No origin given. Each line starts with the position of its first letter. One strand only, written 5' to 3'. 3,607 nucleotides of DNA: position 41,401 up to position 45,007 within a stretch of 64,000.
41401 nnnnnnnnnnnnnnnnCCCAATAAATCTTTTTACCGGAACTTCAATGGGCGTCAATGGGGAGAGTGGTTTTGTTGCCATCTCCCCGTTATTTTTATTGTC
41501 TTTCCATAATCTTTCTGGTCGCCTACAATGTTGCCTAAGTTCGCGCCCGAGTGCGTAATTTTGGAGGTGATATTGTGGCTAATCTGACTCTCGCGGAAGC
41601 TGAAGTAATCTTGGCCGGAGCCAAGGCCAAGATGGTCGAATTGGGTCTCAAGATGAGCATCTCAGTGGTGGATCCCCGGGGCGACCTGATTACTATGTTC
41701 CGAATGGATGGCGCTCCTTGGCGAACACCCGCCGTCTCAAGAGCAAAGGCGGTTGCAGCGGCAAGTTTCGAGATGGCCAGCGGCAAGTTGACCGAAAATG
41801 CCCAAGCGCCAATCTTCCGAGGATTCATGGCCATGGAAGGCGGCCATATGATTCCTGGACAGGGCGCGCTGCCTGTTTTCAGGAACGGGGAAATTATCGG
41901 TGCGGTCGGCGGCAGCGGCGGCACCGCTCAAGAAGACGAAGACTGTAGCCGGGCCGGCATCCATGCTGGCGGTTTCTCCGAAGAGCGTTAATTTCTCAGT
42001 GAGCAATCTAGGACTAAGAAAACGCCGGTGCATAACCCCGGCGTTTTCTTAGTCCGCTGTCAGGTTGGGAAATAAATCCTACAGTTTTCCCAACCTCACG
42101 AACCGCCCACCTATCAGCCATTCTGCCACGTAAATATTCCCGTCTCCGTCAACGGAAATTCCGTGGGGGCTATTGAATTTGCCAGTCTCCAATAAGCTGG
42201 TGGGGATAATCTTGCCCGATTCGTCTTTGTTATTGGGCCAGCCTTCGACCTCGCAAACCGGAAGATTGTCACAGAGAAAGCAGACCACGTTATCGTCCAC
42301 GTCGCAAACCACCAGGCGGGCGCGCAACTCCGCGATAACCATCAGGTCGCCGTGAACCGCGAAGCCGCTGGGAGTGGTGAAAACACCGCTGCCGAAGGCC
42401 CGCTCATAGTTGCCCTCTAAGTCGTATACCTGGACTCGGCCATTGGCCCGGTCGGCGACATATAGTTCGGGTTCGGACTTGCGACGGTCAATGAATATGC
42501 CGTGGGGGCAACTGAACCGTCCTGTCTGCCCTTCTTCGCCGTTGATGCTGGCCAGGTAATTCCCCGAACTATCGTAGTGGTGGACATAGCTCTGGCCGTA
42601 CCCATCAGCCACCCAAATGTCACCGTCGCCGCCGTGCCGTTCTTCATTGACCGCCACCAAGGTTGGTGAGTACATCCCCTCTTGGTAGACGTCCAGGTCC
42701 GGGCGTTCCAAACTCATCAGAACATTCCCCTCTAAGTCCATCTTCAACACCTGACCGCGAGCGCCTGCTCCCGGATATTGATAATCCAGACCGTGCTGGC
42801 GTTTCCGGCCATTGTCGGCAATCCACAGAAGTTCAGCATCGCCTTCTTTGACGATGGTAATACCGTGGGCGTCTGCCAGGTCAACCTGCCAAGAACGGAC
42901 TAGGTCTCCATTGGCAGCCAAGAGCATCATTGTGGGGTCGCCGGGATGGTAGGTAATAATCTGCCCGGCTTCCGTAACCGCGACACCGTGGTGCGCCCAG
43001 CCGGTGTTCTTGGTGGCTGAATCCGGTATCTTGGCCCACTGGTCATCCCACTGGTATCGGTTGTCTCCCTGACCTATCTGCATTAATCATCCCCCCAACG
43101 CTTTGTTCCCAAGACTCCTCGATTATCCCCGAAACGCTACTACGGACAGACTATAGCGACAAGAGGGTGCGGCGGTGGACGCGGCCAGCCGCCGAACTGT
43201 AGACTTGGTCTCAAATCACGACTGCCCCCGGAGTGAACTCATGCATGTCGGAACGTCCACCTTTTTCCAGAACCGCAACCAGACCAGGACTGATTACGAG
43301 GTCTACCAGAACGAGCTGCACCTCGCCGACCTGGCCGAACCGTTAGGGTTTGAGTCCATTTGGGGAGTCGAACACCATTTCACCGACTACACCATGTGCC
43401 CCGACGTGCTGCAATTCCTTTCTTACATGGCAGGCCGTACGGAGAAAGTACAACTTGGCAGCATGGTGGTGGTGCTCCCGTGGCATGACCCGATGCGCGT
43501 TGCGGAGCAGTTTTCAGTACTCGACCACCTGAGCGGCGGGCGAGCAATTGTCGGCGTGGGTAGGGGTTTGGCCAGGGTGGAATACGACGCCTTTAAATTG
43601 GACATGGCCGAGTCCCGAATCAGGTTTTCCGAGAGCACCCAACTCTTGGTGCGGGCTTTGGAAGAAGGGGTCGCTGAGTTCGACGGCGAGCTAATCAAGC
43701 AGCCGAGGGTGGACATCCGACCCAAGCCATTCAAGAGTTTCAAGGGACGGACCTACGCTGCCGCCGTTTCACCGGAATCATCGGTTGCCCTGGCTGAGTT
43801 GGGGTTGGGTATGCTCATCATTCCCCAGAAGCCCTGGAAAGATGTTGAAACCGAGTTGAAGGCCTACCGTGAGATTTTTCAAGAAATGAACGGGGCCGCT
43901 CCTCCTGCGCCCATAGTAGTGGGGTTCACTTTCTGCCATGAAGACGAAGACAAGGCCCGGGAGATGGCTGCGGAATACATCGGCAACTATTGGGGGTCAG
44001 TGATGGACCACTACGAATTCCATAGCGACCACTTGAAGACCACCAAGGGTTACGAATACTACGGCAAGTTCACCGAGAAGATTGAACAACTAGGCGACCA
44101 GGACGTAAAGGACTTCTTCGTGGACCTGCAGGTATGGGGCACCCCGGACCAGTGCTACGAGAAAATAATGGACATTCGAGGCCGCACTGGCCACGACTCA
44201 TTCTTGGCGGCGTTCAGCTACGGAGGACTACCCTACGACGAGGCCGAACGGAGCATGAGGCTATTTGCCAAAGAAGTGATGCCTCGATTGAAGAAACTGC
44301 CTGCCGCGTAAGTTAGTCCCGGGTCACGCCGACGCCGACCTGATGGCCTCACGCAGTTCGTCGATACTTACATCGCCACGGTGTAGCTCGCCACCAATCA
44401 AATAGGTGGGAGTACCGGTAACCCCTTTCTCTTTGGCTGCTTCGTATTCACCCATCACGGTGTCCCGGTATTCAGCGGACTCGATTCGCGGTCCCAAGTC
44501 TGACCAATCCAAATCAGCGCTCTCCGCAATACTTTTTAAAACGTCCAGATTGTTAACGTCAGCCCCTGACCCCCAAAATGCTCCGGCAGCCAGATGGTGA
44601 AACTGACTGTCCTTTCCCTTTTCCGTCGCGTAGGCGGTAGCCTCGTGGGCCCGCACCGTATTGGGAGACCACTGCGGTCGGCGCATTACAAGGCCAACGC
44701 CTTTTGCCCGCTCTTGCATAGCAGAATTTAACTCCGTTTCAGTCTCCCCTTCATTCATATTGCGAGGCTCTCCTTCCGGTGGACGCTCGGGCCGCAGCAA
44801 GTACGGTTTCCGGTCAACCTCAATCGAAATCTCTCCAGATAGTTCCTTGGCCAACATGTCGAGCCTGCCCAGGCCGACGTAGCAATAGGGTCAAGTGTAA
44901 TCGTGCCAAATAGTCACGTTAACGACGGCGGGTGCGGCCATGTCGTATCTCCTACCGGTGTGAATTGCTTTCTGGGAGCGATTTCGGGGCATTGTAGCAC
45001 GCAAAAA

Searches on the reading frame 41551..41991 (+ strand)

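Call 7: search_protein_families(library=pfam, proteins=[window:41551-41991:+], max_evalue=0.001)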
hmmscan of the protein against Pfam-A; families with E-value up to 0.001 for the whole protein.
window:41551-41991:+ (146 aa): 1 family
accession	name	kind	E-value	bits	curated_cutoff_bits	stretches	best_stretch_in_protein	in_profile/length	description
PF03928.20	HbpS-like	-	2.1e-29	102.6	25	1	12-137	1-127/128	Haem degrading protein HbpS-like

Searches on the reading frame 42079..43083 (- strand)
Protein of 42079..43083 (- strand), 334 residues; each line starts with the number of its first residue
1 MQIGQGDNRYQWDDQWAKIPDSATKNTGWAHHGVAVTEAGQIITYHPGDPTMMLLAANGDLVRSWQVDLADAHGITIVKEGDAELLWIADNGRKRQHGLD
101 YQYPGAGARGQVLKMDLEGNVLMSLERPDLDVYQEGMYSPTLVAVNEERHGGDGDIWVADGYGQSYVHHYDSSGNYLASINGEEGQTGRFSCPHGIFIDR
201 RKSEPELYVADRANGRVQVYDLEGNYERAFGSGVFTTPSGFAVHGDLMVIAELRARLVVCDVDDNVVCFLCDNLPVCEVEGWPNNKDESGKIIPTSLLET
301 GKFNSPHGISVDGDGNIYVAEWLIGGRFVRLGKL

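Call 7: search_protein_families(library=pfam, proteins=[window:42079-43083:-], max_evalue=0.001)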
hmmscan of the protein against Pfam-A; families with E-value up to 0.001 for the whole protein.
window:42079-43083:- (334 aa): 1 family
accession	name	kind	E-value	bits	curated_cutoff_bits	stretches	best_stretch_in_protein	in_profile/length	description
PF01436.27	NHL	-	7.9e-13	48.2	20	1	303-321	1-19/28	NHL repeat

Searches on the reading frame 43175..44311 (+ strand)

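Call 7: search_protein_families(library=pfam, proteins=[window:43175-44311:+], max_evalue=0.001)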
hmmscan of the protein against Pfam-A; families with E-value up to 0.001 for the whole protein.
window:43175-44311:+ (378 aa): 1 family
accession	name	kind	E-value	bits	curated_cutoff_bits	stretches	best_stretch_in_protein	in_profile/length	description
PF00296.26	Bac_luciferase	-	6.1e-64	216.8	27.9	1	23-336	1-309/314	Luciferase-like monooxygenase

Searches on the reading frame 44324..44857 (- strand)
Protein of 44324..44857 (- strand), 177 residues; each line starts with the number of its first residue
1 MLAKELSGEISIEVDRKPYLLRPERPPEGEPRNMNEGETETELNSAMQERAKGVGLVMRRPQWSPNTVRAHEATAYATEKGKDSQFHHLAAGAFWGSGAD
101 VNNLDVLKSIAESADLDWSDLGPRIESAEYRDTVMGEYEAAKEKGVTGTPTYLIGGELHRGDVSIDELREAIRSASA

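Call 7: search_protein_families(library=pfam, proteins=[window:44324-44857:-], max_evalue=0.001)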
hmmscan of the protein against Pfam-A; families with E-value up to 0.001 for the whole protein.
window:44324-44857:- (177 aa): 2 families
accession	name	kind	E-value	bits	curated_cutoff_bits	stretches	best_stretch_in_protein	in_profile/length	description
PF01323.26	DSBA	-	1.5e-20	74.3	25.6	1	12-172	30-190/191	DSBA-like thioredoxin domain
PF13462.12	Thioredoxin_4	-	1.1e-05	26.1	23.2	1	99-172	92-163/165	Thioredoxin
